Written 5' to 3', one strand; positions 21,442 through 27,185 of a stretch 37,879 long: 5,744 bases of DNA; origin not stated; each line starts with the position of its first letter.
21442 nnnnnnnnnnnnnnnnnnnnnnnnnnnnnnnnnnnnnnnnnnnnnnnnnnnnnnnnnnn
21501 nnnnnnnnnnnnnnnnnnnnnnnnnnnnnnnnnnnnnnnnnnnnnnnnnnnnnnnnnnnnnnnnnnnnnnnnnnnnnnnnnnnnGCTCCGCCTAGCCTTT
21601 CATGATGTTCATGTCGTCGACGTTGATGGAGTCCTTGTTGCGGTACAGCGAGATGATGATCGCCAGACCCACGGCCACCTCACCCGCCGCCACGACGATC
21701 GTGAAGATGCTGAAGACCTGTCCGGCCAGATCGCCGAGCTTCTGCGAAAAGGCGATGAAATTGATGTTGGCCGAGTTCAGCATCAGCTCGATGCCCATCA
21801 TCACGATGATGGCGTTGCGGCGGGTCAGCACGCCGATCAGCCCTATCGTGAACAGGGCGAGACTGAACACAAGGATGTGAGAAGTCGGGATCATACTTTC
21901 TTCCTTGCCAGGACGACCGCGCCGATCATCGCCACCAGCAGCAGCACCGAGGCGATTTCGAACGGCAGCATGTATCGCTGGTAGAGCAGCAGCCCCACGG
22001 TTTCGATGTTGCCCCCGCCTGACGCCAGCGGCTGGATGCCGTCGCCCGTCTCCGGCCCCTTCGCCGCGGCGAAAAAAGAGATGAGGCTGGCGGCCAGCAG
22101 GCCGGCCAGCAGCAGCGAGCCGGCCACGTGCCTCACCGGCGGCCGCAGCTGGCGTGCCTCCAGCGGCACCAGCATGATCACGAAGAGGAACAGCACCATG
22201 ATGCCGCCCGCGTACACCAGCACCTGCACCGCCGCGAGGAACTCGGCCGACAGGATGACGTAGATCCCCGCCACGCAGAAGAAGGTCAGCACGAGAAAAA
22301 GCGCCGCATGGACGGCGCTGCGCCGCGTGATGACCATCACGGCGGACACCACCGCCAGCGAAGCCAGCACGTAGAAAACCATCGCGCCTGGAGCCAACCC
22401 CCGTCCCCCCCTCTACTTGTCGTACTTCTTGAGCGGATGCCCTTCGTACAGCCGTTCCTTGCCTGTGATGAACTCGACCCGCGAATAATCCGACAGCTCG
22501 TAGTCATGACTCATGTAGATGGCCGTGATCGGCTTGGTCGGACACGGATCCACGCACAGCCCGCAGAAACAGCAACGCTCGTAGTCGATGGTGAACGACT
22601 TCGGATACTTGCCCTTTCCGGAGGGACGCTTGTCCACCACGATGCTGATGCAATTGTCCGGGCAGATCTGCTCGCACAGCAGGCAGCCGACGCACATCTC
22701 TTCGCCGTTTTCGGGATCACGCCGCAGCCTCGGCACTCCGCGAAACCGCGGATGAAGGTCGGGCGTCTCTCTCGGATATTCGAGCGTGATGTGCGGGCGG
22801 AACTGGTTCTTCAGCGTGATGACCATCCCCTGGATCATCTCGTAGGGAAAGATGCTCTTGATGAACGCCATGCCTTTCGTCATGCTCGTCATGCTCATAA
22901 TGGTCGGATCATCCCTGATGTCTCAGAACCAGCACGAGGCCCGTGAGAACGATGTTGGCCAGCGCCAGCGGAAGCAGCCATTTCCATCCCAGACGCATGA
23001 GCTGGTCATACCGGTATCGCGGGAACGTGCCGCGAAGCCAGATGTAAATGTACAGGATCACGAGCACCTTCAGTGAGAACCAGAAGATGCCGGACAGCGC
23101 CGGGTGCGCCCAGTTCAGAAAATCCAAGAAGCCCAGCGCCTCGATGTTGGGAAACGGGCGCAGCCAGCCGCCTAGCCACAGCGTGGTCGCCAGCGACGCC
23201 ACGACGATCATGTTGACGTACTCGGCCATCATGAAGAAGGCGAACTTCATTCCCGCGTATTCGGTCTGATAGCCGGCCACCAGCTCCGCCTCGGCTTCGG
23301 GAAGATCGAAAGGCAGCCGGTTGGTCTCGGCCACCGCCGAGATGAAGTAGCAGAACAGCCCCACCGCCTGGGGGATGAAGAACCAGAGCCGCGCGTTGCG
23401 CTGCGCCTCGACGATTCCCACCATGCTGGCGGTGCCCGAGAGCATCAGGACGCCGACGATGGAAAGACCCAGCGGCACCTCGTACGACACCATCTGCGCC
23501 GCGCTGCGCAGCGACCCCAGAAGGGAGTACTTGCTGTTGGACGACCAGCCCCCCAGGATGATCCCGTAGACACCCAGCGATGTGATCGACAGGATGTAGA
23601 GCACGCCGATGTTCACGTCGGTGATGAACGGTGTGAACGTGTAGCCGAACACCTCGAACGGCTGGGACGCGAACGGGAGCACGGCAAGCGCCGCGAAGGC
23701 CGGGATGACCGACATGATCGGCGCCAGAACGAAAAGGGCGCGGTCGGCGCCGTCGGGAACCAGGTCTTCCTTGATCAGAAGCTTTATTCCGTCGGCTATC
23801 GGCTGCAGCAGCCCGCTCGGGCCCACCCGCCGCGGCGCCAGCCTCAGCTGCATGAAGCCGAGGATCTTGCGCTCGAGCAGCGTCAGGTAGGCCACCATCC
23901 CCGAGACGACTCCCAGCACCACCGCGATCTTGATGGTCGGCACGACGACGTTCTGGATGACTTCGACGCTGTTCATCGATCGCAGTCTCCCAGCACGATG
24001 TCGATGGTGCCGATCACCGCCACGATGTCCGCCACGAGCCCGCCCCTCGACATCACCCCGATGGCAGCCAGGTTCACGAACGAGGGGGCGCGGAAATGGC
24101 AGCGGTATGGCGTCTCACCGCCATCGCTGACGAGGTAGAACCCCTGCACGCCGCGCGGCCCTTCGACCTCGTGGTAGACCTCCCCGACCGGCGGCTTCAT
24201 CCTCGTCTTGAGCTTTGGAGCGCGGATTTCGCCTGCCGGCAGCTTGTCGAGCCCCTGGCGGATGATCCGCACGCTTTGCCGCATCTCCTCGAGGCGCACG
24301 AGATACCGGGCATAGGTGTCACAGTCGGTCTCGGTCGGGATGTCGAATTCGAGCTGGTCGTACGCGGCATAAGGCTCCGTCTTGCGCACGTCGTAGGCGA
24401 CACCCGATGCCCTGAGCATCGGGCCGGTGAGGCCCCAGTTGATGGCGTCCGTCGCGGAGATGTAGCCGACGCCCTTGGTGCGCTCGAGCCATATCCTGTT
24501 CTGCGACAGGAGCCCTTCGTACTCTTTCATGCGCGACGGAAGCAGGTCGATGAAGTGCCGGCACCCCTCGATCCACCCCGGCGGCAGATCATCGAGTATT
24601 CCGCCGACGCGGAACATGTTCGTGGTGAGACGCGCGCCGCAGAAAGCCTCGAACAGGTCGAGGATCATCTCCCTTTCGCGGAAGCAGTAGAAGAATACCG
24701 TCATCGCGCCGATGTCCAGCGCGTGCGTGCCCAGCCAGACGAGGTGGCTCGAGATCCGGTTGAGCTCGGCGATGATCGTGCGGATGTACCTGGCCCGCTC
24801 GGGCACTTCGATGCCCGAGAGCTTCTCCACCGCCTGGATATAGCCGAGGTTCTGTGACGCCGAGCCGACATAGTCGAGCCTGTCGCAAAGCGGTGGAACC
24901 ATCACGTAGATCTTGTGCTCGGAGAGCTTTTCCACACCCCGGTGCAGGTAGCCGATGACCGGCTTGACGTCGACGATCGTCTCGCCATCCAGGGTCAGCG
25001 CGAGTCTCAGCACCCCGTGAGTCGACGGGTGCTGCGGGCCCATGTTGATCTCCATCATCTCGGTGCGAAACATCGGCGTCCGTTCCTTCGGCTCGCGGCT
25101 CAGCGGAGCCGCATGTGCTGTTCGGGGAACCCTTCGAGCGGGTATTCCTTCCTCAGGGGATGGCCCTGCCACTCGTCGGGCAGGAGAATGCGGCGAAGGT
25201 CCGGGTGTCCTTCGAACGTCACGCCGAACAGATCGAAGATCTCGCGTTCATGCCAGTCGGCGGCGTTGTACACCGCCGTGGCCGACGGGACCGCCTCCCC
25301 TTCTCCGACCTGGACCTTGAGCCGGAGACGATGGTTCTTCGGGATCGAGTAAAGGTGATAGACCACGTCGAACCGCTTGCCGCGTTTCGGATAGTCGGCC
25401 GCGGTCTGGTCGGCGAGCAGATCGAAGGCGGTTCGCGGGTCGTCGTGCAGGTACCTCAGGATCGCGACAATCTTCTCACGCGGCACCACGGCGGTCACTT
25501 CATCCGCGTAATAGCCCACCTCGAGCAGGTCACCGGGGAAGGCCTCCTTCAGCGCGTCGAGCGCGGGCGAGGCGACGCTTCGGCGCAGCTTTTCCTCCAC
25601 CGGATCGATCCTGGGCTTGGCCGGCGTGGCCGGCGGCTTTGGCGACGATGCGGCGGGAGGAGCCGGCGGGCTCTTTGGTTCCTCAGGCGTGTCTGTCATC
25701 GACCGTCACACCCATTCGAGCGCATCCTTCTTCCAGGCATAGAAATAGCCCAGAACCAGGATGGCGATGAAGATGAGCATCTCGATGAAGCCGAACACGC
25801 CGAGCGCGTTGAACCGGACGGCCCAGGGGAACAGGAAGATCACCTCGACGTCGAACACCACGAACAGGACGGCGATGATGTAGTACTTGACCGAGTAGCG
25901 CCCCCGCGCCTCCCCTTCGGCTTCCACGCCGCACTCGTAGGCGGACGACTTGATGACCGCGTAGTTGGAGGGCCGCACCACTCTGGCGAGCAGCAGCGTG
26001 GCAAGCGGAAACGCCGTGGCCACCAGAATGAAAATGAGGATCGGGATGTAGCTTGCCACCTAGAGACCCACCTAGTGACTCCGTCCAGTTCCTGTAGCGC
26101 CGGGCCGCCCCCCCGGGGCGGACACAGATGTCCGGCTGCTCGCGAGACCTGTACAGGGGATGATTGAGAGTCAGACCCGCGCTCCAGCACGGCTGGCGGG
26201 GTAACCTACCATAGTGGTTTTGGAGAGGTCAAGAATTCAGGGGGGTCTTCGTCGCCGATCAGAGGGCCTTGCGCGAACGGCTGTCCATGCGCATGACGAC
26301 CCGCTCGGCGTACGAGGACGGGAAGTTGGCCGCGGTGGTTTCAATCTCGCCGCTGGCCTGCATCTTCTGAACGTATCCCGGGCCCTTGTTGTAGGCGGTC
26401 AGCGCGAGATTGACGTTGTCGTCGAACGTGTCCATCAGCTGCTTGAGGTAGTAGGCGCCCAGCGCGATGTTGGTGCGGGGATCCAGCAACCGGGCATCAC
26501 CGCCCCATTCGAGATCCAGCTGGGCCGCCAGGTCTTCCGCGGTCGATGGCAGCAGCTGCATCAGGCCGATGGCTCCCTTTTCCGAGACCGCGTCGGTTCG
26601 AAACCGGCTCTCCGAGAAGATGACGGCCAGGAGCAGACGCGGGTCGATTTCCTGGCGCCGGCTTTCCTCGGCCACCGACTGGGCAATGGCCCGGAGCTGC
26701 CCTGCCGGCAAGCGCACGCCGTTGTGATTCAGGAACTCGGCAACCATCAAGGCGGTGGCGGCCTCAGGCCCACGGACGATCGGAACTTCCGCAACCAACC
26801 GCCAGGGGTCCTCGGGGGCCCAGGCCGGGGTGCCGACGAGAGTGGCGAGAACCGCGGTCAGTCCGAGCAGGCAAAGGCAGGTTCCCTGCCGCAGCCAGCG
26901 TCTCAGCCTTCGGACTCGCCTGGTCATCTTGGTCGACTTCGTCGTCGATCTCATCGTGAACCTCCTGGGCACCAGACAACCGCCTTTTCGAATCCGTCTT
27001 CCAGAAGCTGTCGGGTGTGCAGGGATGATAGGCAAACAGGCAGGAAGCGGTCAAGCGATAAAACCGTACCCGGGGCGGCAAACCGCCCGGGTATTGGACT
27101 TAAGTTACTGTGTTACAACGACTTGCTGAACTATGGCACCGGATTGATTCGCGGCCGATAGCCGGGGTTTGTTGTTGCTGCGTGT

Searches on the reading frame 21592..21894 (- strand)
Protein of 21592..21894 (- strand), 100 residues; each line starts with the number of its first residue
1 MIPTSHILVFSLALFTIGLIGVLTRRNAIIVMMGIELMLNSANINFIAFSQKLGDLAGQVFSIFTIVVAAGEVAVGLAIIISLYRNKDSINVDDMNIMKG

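Call 5: search_protein_families(library=pfam, proteins=[window:21592-21894:-])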
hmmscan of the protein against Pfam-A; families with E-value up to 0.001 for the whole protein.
window:21592-21894:- (100 aa): 1 family
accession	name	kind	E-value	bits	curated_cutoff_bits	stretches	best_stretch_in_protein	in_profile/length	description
PF00420.29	Oxidored_q2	-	1.1e-31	108.8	26.1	1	6-100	1-95/95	NADH-ubiquinone/plastoquinone oxidoreductase chain 4L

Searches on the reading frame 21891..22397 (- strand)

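Call 5: search_protein_families(library=pfam, proteins=[window:21891-22397:-])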
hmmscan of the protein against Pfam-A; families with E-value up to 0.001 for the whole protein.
window:21891-22397:- (168 aa): 1 family
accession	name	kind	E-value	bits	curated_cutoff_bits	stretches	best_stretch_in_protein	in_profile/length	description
PF00499.25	Oxidored_q3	-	1.6e-43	148.4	33.2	1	18-163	1-146/146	NADH-ubiquinone/plastoquinone oxidoreductase chain 6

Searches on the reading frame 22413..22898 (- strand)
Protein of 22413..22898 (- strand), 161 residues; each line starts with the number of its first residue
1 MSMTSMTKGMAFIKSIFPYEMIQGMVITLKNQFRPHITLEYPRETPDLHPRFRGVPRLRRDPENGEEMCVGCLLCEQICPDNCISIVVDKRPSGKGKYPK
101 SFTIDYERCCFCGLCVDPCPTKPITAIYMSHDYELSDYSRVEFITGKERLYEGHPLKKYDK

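Call 5: search_protein_families(library=pfam, proteins=[window:22413-22898:-])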
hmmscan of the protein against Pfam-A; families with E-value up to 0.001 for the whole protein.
window:22413-22898:- (161 aa): 7 families
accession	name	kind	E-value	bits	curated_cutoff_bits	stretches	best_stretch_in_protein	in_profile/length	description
PF00037.32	Fer4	-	8.9e-11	41.6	21.1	2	103-125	2-24/24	4Fe-4S binding domain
PF12838.12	Fer4_7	-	1.9e-08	35.1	27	1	69-122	2-51/52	4Fe-4S dicluster domain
PF14697.11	Fer4_21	-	2.5e-06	28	35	1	66-122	5-55/59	4Fe-4S dicluster domain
PF13187.11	Fer4_9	-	5e-06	26.9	27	1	68-122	1-50/52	4Fe-4S dicluster domain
PF13484.11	Fer4_16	-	1.3e-05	26.3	30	0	108-127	1-20/66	4Fe-4S double cluster binding domain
PF13183.11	Fer4_8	-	4.4e-05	24.4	27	0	62-82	47-67/68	4Fe-4S dicluster domain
PF17179.9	Fer4_22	-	0.0003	22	27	0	41-82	52-94/95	4Fe-4S dicluster domain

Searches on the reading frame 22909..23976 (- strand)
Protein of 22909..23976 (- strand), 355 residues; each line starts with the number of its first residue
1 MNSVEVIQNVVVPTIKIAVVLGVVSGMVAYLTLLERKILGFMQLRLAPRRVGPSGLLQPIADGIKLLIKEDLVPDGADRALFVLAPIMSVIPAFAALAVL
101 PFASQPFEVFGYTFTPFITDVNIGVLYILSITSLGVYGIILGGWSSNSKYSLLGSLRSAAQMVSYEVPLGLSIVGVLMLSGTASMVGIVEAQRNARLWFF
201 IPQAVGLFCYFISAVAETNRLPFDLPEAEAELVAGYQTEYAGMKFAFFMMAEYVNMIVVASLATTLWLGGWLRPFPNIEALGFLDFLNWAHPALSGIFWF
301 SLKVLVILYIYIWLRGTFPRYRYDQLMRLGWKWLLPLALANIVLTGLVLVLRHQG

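Call 5: search_protein_families(library=pfam, proteins=[window:22909-23976:-])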
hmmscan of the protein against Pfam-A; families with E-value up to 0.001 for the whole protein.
window:22909-23976:- (355 aa): 1 family
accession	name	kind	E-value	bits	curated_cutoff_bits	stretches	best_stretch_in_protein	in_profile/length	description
PF00146.26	NADHdh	-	4.1e-124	414.2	27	1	15-345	1-297/298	NADH dehydrogenase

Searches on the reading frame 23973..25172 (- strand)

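Call 5: search_protein_families(library=pfam, proteins=[window:23973-25172:-])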
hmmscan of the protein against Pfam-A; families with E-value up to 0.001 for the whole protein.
window:23973-25172:- (399 aa): 2 families
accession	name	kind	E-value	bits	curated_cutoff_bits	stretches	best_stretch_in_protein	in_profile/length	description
PF00346.24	Complex1_49kDa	-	7.1e-105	350.4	24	2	153-325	1-173/271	Respiratory-chain NADH dehydrogenase, 49 Kd subunit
PF00374.24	NiFeSe_Hases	-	0.00078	18.9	25.8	0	94-153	17-77/508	Nickel-dependent hydrogenase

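Call 6: search_protein_families(library=ncbifam, proteins=[window:23973-25172:-])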
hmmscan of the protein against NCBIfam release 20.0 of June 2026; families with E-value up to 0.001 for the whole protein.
window:23973-25172:- (399 aa): 9 families
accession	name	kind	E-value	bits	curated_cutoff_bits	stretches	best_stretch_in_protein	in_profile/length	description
TIGR01962.1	NuoD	equivalog_domain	2.6e-157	523.6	459.35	2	39-323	2-286/386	NADH dehydrogenase (quinone) subunit D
NF004739.1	PRK06075.1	equivalog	2.4e-152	507.2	360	1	40-399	1-384/384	NADH-quinone oxidoreductase subunit D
NF008974.0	PRK12322.1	equivalog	9.8e-151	501.8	522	1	34-398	1-365/366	NADH-quinone oxidoreductase subunit D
NF009808.0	PRK13292.1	equivalog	6.6e-132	441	1156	2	38-315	406-683/791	NADH-quinone oxidoreductase subunit B/C/D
NF005649.0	PRK07415.1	equivalog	2.2e-126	422.1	583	2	36-316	7-288/394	NAD(P)H-quinone oxidoreductase subunit H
NF008728.0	PRK11742.1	equivalog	1.8e-124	416.3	840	2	37-321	212-496/598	NADH-quinone oxidoreductase subunit C/D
NF040602.1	F420_dehyd_FpoD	exception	4.8e-108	361.5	600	1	38-399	6-372/372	F420H2 dehydrogenase subunit FpoD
TIGR03295.1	frhA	equivalog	1.5e-05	24.1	392.5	1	53-145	15-108/412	coenzyme F420 hydrogenase subunit alpha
NF033181.1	NiFeSe_hydrog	equivalog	0.0001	21.4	600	1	53-146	14-106/507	nickel-dependent hydrogenase large subunit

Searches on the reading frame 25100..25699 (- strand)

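Call 5: search_protein_families(library=pfam, proteins=[window:25100-25699:-])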
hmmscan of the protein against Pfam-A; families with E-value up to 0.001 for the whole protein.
window:25100-25699:- (199 aa): 1 family
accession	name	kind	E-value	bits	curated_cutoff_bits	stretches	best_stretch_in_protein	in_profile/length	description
PF00329.25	Complex1_30kDa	-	1.5e-47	161.7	22.5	1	71-191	2-123/124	Respiratory-chain NADH dehydrogenase, 30 Kd subunit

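Call 6: search_protein_families(library=ncbifam, proteins=[window:25100-25699:-])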
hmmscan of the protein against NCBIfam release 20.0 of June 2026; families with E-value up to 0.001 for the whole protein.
window:25100-25699:- (199 aa): 17 families
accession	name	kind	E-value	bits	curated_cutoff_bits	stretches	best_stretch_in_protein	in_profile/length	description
NF004733.0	PRK06074.1-5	equivalog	2.4e-49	167.7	225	1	49-194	12-157/203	NADH-quinone oxidoreductase subunit C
NF005856.0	PRK07785.1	equivalog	2.5e-44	152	224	1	51-192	85-228/246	NADH-quinone oxidoreductase subunit C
TIGR01961.1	NuoC_fam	subfamily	1.2e-43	148.5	122.45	1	72-189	5-121/122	NADH (or F420H2) dehydrogenase, subunit C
NF006304.0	PRK08491.1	equivalog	1.9e-35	122.7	228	1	65-190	56-178/263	NADH-quinone oxidoreductase subunit C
NF009808.0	PRK13292.1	equivalog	4.5e-35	120.7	1156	1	35-188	217-375/791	NADH-quinone oxidoreductase subunit B/C/D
NF004731.0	PRK06074.1-3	equivalog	3.7e-34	118.3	303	1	74-192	33-151/207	NADH-quinone oxidoreductase subunit C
NF004737.0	PRK06074.2-4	equivalog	8.1e-34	116.7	144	1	72-189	18-127/150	NADH-quinone oxidoreductase subunit C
NF004730.0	PRK06074.1-1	equivalog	1.9e-33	116.1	193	1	49-193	11-163/200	NADH-quinone oxidoreductase subunit C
NF005832.0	PRK07735.1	equivalog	2.1e-31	109.6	431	1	66-186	305-423/430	NADH-quinone oxidoreductase subunit C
NF008728.0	PRK11742.1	equivalog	3e-31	108.5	840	1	37-187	15-173/598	NADH-quinone oxidoreductase subunit C/D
NF040611.1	F420_dehyd_FpoC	exception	6.8e-27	94.3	220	1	46-195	6-153/158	F420H2 dehydrogenase subunit FpoC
NF004735.0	PRK06074.2-2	equivalog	1.5e-26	93.3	176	1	46-196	6-154/158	NADH-quinone oxidoreductase subunit C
NF009141.0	PRK12494.1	equivalog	2e-24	86.4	175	1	72-187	48-164/175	NAD(P)H-quinone oxidoreductase subunit J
NF004732.0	PRK06074.1-4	equivalog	1.7e-22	80.4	376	1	107-191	114-200/250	NADH-quinone oxidoreductase subunit C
NF004734.0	PRK06074.2-1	equivalog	1.6e-17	64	169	1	68-188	28-151/164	NADH-quinone oxidoreductase subunit C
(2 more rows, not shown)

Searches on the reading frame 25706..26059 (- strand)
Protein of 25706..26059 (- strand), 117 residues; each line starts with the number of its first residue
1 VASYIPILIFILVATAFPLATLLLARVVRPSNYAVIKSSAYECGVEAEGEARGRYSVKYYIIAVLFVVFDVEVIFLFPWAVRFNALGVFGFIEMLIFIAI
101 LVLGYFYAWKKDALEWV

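Call 5: search_protein_families(library=pfam, proteins=[window:25706-26059:-])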
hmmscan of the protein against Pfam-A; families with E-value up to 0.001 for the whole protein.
window:25706-26059:- (117 aa): 1 family
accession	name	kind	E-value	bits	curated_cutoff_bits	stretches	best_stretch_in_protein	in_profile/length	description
PF00507.24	Oxidored_q4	-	1.4e-37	128.3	23.3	1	20-116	3-99/99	NADH-ubiquinone/plastoquinone oxidoreductase, chain 3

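Call 6: search_protein_families(library=ncbifam, proteins=[window:25706-26059:-])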
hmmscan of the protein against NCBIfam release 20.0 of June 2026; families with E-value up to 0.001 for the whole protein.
window:25706-26059:- (117 aa): 8 families
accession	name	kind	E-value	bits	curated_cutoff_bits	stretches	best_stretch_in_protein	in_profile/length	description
NF005922.0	PRK07928.1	equivalog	1.3e-36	125.6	155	1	1-116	1-118/119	NADH-quinone oxidoreductase subunit A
NF005839.0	PRK07756.1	equivalog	1.3e-36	125.6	163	1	2-117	7-122/122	NADH-quinone oxidoreductase subunit A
NF006303.0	PRK08489.1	equivalog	5.6e-32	111.1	145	1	7-116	13-125/129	NAD(P)H-quinone oxidoreductase subunit 3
NF005022.0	PRK06432.1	equivalog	7.1e-18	65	164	1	40-117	73-150/151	NADH dehydrogenase subunit A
NF004729.0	PRK06073.1-5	equivalog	1.5e-05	25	94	1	8-102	16-118/134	NADH dehydrogenase subunit A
NF004726.0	PRK06073.1-1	equivalog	5.2e-05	23.3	150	1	5-105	12-109/129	NADH dehydrogenase subunit A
NF004728.0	PRK06073.1-4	equivalog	0.00016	21.8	124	1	6-103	13-107/129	NADH dehydrogenase subunit A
NF004727.0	PRK06073.1-2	equivalog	0.00061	19.9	101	1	5-111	5-107/120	NADH dehydrogenase subunit A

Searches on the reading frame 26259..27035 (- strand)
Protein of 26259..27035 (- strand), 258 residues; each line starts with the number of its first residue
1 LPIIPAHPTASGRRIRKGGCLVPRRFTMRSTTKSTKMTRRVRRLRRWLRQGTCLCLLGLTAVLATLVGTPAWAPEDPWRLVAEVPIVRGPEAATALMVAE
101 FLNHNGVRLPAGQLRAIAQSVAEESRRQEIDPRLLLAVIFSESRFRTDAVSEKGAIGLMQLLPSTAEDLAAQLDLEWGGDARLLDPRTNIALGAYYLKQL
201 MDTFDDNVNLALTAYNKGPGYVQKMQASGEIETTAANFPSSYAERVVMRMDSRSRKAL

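Call 58: search_protein_families(library=pfam, proteins=[window:26259-27035:-], max_evalue=0.00001)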
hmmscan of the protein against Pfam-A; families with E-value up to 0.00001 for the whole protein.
window:26259-27035:- (258 aa): 1 family
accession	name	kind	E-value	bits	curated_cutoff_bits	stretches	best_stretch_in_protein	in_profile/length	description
PF01464.25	SLT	-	8.4e-30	103.2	21.3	1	122-228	4-107/117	Transglycosylase SLT domain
